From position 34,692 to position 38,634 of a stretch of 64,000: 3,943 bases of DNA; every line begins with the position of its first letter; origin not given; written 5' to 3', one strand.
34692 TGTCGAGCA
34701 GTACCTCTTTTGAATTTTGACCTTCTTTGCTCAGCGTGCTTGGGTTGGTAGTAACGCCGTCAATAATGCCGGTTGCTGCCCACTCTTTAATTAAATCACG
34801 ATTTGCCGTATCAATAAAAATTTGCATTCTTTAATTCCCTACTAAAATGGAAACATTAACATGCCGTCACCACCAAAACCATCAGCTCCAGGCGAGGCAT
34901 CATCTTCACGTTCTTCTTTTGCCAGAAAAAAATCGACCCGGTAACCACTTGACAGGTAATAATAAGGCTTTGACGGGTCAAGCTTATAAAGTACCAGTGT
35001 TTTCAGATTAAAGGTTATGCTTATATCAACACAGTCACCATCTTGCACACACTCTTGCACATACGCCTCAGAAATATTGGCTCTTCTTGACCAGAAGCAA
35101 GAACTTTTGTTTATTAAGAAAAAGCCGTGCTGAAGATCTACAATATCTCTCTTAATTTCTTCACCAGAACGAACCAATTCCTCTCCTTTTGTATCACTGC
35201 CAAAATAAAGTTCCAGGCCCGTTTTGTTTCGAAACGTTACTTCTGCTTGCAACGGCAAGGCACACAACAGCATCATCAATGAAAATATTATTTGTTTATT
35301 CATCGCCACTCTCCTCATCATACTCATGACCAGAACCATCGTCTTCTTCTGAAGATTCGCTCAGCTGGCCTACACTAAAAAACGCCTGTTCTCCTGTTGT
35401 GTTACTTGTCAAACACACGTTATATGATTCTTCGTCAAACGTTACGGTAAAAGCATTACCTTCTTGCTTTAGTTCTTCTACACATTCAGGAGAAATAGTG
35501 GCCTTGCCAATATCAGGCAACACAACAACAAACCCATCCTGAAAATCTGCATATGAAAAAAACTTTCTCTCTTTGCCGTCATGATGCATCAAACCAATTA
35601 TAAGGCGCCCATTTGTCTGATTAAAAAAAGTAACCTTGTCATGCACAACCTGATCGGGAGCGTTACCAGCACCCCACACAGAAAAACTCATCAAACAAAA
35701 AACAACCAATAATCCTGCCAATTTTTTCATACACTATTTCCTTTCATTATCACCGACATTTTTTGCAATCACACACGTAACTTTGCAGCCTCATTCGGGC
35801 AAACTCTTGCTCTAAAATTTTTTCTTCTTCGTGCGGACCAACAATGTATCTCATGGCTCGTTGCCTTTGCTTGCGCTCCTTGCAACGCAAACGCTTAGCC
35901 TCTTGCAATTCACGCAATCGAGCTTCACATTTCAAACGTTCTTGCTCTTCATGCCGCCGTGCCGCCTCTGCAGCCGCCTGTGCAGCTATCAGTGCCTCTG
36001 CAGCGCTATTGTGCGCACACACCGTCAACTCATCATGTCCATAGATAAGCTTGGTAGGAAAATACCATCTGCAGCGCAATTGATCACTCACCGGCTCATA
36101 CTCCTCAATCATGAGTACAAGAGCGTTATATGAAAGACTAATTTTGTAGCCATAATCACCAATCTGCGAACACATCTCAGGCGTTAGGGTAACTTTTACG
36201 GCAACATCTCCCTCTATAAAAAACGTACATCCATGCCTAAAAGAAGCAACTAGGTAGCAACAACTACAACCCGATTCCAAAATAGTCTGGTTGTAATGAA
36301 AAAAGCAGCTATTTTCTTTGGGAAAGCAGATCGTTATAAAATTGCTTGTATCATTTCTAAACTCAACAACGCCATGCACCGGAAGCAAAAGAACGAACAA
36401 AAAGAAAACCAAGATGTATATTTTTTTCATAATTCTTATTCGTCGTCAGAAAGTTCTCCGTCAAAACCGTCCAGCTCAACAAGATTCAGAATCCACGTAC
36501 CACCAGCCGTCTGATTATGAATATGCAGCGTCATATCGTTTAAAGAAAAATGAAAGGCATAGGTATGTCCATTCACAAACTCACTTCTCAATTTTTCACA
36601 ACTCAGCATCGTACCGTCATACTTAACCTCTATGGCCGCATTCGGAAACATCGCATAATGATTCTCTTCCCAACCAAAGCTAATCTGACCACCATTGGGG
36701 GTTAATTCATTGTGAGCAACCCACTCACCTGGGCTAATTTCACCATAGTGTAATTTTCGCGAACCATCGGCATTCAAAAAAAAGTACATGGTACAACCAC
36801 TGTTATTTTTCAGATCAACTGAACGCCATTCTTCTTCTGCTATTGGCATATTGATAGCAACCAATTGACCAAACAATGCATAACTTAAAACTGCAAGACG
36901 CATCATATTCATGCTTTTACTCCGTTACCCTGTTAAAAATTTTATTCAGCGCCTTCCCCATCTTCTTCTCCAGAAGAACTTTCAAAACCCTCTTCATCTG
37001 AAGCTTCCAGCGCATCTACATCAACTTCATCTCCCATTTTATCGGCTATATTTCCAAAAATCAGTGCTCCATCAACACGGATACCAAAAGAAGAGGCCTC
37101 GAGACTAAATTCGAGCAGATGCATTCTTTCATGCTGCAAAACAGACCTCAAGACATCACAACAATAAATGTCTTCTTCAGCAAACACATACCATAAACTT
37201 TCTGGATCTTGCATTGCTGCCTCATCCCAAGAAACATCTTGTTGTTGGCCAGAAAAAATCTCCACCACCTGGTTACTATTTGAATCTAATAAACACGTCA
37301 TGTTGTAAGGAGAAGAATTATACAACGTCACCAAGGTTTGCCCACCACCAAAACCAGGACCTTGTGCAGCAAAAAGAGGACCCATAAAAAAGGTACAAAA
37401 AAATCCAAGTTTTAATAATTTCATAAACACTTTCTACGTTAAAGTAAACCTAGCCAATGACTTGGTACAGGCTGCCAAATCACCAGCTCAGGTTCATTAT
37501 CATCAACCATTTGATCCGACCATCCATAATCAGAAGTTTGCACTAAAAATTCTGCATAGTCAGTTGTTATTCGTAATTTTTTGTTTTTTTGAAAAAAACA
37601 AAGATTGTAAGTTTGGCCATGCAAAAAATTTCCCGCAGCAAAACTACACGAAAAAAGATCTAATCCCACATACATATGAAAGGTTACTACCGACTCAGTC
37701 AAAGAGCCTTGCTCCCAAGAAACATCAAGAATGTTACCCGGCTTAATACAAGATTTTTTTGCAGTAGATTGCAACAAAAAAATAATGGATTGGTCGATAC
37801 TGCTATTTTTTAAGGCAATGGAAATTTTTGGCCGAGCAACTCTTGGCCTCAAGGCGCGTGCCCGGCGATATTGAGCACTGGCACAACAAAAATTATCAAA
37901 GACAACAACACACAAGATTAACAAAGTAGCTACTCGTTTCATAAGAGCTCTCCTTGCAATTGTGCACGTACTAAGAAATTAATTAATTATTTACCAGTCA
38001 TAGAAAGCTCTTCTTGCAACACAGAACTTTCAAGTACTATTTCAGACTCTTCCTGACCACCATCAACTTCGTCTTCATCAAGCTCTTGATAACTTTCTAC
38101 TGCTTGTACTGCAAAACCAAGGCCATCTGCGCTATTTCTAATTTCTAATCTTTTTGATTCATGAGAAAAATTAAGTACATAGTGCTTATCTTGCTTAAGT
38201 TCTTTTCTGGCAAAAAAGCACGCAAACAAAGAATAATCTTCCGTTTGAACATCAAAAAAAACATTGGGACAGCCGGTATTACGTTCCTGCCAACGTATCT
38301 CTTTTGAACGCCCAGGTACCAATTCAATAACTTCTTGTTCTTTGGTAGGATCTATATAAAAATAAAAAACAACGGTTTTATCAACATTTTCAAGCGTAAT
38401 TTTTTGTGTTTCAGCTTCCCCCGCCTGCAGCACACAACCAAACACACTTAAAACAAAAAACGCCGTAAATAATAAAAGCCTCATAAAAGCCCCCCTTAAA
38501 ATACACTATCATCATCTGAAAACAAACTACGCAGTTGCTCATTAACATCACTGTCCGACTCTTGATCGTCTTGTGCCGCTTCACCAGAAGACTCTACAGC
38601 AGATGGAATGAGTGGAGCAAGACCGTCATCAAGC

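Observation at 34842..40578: Ten-gene tandem array of small signal-peptide proteins with a phi-x-phi-x-N-x-S/T strand and acidic tails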

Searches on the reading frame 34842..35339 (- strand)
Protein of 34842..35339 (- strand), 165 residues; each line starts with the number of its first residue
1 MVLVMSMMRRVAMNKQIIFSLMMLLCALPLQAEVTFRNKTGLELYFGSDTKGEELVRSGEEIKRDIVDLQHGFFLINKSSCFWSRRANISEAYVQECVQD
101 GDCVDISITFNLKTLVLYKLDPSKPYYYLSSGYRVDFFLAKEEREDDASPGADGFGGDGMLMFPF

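Call 3: search_protein_families(library=pfam, max_evalue=1, proteins=[window:34842-35339:-])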
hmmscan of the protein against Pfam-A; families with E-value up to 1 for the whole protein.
window:34842-35339:- (165 aa): 0 families

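Call 4: search_protein_families(library=ncbifam, max_evalue=1, proteins=[window:34842-35339:-])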
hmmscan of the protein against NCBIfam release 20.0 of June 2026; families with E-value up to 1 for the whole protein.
window:34842-35339:- (165 aa): 0 families

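Call 19: find_homologous_proteins(query=A1, max_evalue=10)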
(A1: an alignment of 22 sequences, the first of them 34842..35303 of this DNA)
Query A1 (22 sequences) (153 aa, profile of the alignment): 7 proteins with E <= 10 among 3728 candidates.
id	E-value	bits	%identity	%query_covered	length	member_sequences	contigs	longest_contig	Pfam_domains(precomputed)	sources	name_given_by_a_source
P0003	6.2e-37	145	32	16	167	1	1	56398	-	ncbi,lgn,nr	ncbi:hypothetical protein K2X40_01345 [Candidatus Babeliales bacterium]|nr:hypothetical protein [Can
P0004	1.1e-36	144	31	8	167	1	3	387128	-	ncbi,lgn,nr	ncbi:hypothetical protein K2W90_01500 [Candidatus Babeliales bacterium]|nr:hypothetical protein [Can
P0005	1.9e-31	127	56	6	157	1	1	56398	-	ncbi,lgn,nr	ncbi:hypothetical protein K2X40_01350 [Candidatus Babeliales bacterium]|nr:hypothetical protein [Can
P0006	9.7e-31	125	-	-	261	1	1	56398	-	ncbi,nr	ncbi:hypothetical protein K2X40_01335 [Candidatus Babeliales bacterium]|nr:hypothetical protein [Can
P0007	4.1e-28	117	-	-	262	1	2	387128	-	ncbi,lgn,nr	ncbi:hypothetical protein K2W90_01510 [Candidatus Babeliales bacterium]|nr:hypothetical protein [Can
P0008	4.2e-28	116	-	-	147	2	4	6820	-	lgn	-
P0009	1.3e-19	89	100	100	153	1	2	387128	-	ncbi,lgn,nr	ncbi:hypothetical protein K2W90_01475 [Candidatus Babeliales bacterium]|nr:hypothetical protein [Can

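Call 64: search_protein_families(library=padloc, max_evalue=0.1, proteins=[window:34842-35303:-])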
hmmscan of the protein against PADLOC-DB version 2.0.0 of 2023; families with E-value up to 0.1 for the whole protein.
window:34842-35303:- (153 aa): 0 families

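Call 65: search_protein_families(library=phrogs, max_evalue=0.1, proteins=[window:34842-35303:-])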
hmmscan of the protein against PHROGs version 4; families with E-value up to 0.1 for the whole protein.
window:34842-35303:- (153 aa): 1 family
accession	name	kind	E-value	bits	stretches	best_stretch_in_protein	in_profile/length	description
phrog_32875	-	unknown function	0.07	14.3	0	56-76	10-30/48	-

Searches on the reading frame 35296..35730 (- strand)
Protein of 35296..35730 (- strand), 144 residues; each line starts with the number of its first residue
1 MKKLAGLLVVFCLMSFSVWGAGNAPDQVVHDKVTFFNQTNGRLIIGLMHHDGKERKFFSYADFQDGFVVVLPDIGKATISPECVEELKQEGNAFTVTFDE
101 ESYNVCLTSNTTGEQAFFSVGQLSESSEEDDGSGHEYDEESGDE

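Call 3: search_protein_families(library=pfam, max_evalue=1, proteins=[window:35296-35730:-])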
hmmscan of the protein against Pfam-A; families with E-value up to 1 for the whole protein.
window:35296-35730:- (144 aa): 1 family
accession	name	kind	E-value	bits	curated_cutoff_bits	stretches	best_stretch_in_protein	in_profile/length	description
PF17215.9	Rrp44_S1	-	0.064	13.7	23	1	63-115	11-61/89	S1 domain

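Call 4: search_protein_families(library=ncbifam, max_evalue=1, proteins=[window:35296-35730:-])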
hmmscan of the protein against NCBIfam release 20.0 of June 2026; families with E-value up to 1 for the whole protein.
window:35296-35730:- (144 aa): 1 family
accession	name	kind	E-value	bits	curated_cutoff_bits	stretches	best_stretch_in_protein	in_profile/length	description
TIGR02052.1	MerP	equivalog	0.13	12.8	92.55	0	1-22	1-22/92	mercury resistance system periplasmic binding protein MerP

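Call 33: find_homologous_proteins(query=A4, max_evalue=10)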
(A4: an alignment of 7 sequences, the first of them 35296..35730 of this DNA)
Query A4 (7 sequences) (144 aa, profile of the alignment): 5 proteins with E <= 10 among 6076 candidates.
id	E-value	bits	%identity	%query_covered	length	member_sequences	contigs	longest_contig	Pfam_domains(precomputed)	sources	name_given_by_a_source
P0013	9.5e-45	170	-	-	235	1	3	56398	-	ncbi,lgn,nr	ncbi:hypothetical protein K2X40_01365 [Candidatus Babeliales bacterium]|nr:hypothetical protein [Can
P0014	1.7e-42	163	21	49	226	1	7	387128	-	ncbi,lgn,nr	ncbi:hypothetical protein K2W90_01485 [Candidatus Babeliales bacterium]|nr:hypothetical protein [Can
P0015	1.3e-37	147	100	100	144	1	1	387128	-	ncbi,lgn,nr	ncbi:hypothetical protein K2W90_01480 [Candidatus Babeliales bacterium]|nr:hypothetical protein [Can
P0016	1.7e-36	143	88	100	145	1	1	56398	-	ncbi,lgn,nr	ncbi:hypothetical protein K2X40_01370 [Candidatus Babeliales bacterium]|nr:hypothetical protein [Can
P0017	8.8e-31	125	78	100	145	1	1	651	-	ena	-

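Call 42: find_related_loci(query=window:35296-35730:-, collection=metagenome_contigs, flank=10000)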
Query window:35296-35730:- (144 aa) in metagenome_contigs; peptide patterns used: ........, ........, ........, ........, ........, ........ (x = any residue, [..] = any of these).
114 stretches matched a pattern, but none encodes a relative of the query by tblastn (E <= 1e-3).

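Call 63: search_solved_structures(query=A4, max_evalue=10)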
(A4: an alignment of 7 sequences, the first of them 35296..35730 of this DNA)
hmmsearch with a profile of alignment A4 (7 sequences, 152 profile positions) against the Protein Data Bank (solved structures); distinct sequences matched with E-value up to 10: 0.

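Call 64: search_protein_families(library=padloc, max_evalue=0.1, proteins=[window:35296-35730:-])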
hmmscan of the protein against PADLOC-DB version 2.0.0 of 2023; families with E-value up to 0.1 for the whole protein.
window:35296-35730:- (144 aa): 0 families

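Call 65: search_protein_families(library=phrogs, max_evalue=0.1, proteins=[window:35296-35730:-])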
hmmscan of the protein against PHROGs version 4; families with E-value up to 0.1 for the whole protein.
window:35296-35730:- (144 aa): 0 families

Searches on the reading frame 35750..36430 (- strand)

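Call 3: search_protein_families(library=pfam, max_evalue=1, proteins=[window:35750-36430:-])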
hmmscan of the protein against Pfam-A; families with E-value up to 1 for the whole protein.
window:35750-36430:- (226 aa): 0 families

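Call 4: search_protein_families(library=ncbifam, max_evalue=1, proteins=[window:35750-36430:-])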
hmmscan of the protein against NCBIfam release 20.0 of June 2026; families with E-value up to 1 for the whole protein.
window:35750-36430:- (226 aa): 1 family
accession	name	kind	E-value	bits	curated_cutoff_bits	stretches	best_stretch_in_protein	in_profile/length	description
NF005927.0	PRK07942.1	subfamily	0.077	12.7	186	1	139-180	159-199/232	DNA polymerase III subunit epsilon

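Call 64: search_protein_families(library=padloc, max_evalue=0.1, proteins=[window:35750-36430:-])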
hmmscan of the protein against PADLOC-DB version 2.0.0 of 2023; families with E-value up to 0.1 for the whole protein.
window:35750-36430:- (226 aa): 0 families

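Call 65: search_protein_families(library=phrogs, max_evalue=0.1, proteins=[window:35750-36430:-])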
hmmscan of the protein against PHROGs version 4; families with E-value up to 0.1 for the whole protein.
window:35750-36430:- (226 aa): 1 family
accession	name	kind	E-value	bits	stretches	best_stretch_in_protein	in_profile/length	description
phrog_12541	-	unknown function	0.0084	17.1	1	107-193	6-88/173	-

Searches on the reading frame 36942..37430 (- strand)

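Call 3: search_protein_families(library=pfam, max_evalue=1, proteins=[window:36942-37430:-])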
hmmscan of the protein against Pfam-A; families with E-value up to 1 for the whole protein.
window:36942-37430:- (162 aa): 0 families

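Call 4: search_protein_families(library=ncbifam, max_evalue=1, proteins=[window:36942-37430:-])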
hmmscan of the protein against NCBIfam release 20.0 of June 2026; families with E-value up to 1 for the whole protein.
window:36942-37430:- (162 aa): 1 family
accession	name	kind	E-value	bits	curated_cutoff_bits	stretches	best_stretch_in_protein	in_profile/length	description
TIGR00883.1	2A0106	subfamily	0.15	11.1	443.45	1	104-133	34-63/400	metabolite/H+ symporter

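Call 64: search_protein_families(library=padloc, max_evalue=0.1, proteins=[window:36942-37424:-])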
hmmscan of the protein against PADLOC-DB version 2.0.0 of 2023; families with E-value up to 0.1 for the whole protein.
window:36942-37424:- (160 aa): 0 families

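Call 65: search_protein_families(library=phrogs, max_evalue=0.1, proteins=[window:36942-37424:-])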
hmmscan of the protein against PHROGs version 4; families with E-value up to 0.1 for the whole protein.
window:36942-37424:- (160 aa): 1 family
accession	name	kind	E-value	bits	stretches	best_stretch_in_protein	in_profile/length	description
phrog_13633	-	unknown function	0.09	13.9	0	47-71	19-43/61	-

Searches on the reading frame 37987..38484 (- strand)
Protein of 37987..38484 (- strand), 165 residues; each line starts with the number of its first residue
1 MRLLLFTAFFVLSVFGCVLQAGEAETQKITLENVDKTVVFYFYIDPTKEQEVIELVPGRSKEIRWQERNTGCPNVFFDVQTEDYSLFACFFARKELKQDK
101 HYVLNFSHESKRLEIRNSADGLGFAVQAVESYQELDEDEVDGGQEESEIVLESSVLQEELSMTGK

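Call 3: search_protein_families(library=pfam, max_evalue=1, proteins=[window:37987-38484:-])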
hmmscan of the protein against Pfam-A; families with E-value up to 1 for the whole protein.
window:37987-38484:- (165 aa): 0 families

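Call 4: search_protein_families(library=ncbifam, max_evalue=1, proteins=[window:37987-38484:-])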
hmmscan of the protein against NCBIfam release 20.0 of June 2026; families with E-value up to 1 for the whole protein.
window:37987-38484:- (165 aa): 0 families

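Call 8: find_encoding_contigs(protein=window:37987-38484:-, flank=10000, max_places=6)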
Protein window:37987-38484:- (165 aa): 1 contig read that carries it; 1 place shown.
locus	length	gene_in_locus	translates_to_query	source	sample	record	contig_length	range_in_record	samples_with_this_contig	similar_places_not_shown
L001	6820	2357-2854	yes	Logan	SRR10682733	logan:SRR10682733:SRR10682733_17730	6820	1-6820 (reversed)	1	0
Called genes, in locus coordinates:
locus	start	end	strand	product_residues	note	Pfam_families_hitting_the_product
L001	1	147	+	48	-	?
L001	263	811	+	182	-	-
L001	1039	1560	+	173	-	-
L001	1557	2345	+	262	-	-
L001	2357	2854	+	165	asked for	-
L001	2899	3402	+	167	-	-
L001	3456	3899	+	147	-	-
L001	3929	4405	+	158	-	-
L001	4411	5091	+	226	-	-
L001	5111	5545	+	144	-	-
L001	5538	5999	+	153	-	-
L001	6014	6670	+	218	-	PF00923:TAL_FSA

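Call 9: find_homologous_proteins(query=window:37987-38484:-, max_evalue=0.01)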
Query window:37987-38484:- (165 aa): 2 proteins with E <= 0.01 among 30 candidates.
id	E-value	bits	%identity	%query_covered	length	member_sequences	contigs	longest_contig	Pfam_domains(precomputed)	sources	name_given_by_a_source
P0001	8.6e-103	359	100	100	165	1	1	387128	-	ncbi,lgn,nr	ncbi:hypothetical protein K2W90_01505 [Candidatus Babeliales bacterium]|nr:hypothetical protein [Can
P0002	1.6e-70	254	84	78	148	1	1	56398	-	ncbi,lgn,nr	ncbi:hypothetical protein K2X40_01340 [Candidatus Babeliales bacterium]|nr:hypothetical protein [Can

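Call 10: find_encoding_contigs(protein=P0002, flank=10000, max_places=6)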
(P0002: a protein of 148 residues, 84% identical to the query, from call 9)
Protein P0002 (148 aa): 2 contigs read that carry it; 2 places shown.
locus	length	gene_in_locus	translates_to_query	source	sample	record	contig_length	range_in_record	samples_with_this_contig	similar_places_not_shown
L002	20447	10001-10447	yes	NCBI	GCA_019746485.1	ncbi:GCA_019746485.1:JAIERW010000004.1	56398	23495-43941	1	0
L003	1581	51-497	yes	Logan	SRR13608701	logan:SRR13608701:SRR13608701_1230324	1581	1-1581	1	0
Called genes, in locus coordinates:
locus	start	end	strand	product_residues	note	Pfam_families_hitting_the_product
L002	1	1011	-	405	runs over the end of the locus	PF03415:Peptidase_C11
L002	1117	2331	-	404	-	PF03415:Peptidase_C11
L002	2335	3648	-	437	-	PF03415:Peptidase_C11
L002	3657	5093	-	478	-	PF03415:Peptidase_C11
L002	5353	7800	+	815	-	PF00133:tRNA-synt_1, PF09334:tRNA-synt_1g, PF13603:tRNA-synt_1_2, PF00133:tRNA-synt_1, PF09334:tRNA-synt_1g (weak), PF08264:Anticodon_1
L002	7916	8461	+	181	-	-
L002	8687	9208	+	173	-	-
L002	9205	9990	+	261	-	-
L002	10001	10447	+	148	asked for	-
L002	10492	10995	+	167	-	-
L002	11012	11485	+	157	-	-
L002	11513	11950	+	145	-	-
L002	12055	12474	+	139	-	-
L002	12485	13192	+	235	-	-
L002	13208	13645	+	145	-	-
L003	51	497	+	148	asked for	-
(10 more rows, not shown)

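Call 11: find_encoding_contigs(protein=P0001, flank=10000, max_places=6)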
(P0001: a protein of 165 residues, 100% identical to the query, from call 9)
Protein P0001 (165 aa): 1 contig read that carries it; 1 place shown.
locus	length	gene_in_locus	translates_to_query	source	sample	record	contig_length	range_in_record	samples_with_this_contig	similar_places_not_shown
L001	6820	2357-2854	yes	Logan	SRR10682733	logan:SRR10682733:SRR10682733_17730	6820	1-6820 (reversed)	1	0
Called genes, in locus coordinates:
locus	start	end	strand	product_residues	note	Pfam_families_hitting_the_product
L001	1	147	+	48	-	?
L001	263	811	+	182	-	-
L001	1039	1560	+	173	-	-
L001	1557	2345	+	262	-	-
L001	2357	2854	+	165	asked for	-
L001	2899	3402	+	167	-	-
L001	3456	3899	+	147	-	-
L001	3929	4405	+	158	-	-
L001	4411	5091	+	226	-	-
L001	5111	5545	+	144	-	-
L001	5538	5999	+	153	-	-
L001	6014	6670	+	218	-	PF00923:TAL_FSA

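Call 64: search_protein_families(library=padloc, max_evalue=0.1, proteins=[window:37987-38484:-])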
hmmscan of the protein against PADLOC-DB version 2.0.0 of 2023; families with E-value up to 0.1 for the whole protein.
window:37987-38484:- (165 aa): 1 family
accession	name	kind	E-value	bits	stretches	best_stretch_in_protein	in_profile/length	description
PDLC00936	Cas2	-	0.003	16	1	13-58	32-79/83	Cas2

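Call 65: search_protein_families(library=phrogs, max_evalue=0.1, proteins=[window:37987-38484:-])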
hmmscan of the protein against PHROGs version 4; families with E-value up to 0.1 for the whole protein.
window:37987-38484:- (165 aa): 1 family
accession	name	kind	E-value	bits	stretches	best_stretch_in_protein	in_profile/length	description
phrog_6345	-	unknown function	0.054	14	1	74-105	16-47/352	-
